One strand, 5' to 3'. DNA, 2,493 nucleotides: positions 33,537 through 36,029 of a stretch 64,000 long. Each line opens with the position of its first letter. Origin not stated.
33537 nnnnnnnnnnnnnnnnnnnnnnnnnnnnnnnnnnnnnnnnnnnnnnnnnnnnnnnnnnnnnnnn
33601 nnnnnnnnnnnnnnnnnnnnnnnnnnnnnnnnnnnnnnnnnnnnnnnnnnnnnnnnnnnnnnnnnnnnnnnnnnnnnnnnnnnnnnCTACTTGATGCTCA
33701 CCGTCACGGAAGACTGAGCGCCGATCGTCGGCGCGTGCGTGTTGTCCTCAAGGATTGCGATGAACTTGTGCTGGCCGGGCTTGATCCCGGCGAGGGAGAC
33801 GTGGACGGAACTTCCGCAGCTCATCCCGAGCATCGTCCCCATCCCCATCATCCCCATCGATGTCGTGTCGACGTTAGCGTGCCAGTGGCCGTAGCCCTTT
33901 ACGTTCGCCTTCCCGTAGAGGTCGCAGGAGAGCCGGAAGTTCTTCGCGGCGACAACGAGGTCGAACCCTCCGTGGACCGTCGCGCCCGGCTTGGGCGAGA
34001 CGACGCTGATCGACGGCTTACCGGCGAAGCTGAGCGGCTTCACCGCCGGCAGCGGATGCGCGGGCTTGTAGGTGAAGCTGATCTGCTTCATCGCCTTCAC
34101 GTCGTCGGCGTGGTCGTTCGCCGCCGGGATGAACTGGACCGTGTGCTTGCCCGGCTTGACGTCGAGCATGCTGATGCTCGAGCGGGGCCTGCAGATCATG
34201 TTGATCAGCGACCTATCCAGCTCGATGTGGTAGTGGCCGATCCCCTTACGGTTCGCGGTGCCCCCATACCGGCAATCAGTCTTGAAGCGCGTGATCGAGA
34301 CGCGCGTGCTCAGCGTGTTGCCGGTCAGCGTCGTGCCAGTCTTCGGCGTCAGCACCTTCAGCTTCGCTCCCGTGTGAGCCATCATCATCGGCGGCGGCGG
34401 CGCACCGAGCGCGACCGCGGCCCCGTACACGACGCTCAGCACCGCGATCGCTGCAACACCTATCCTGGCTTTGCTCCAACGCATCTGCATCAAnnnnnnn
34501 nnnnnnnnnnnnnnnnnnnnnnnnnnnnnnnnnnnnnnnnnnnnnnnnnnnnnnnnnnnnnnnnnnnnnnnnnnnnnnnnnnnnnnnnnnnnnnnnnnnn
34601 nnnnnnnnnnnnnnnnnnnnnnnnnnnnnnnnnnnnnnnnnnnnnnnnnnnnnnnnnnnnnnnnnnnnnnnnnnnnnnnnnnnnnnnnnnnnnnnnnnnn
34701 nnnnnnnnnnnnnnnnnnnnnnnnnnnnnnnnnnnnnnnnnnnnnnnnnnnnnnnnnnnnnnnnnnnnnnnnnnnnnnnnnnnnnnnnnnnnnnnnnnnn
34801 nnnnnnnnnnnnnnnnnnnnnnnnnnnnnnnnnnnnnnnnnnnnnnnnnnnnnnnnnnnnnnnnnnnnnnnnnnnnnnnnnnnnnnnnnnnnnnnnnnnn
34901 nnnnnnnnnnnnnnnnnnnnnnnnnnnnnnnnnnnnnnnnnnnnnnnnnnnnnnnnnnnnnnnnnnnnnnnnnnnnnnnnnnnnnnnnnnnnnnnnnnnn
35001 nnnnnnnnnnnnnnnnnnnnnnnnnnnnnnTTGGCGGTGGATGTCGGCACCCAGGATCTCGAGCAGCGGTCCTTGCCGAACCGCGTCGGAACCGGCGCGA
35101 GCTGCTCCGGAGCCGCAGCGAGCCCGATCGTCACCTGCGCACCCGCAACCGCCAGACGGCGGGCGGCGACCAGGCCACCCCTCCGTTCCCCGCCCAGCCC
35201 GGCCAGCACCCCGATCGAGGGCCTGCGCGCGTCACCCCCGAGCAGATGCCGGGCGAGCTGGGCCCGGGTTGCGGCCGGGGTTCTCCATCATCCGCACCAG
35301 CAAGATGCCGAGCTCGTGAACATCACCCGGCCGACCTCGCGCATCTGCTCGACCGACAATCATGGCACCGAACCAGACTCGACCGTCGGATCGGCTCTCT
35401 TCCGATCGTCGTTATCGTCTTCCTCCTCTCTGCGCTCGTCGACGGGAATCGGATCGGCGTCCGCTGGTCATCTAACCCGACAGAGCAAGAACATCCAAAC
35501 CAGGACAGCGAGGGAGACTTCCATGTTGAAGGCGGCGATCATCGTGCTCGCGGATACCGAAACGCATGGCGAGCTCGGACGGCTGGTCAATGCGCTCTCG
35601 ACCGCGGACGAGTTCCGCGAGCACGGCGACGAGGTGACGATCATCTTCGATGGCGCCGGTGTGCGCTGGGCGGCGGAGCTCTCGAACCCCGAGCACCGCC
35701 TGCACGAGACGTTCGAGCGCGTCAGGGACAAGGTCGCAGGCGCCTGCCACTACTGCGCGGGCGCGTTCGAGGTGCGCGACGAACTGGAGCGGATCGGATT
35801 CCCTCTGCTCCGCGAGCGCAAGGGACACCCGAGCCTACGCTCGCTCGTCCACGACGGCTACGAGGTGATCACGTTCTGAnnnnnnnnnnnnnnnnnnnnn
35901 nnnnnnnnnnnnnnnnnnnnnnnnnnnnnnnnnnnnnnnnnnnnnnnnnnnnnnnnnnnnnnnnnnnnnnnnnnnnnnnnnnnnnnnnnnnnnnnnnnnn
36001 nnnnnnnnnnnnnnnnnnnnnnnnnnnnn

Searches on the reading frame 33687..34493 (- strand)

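Call 45: search_protein_families(library=pfam, proteins=[window:33687-34493:-], max_evalue=0.01)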
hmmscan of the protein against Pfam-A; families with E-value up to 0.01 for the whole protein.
window:33687-34493:- (268 aa): 2 families
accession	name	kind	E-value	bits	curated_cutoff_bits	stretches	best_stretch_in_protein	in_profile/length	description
PF14347.11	DUF4399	-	0.00023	21.9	28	0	199-266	18-89/91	Domain of unknown function (DUF4399)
PF19625.5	DUF6130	-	0.0028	17.9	23.7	0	150-265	34-142/153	Family of unknown function (DUF6130)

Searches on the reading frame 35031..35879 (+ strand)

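Call 45: search_protein_families(library=pfam, proteins=[window:35031-35879:+], max_evalue=0.01)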
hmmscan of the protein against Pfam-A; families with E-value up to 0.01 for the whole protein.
window:35031-35879:+ (282 aa): 1 family
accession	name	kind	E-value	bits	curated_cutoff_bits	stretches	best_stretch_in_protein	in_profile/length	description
PF02635.20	DsrE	-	0.00017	22.2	22.7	1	187-282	19-116/116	DsrE/DsrF-like family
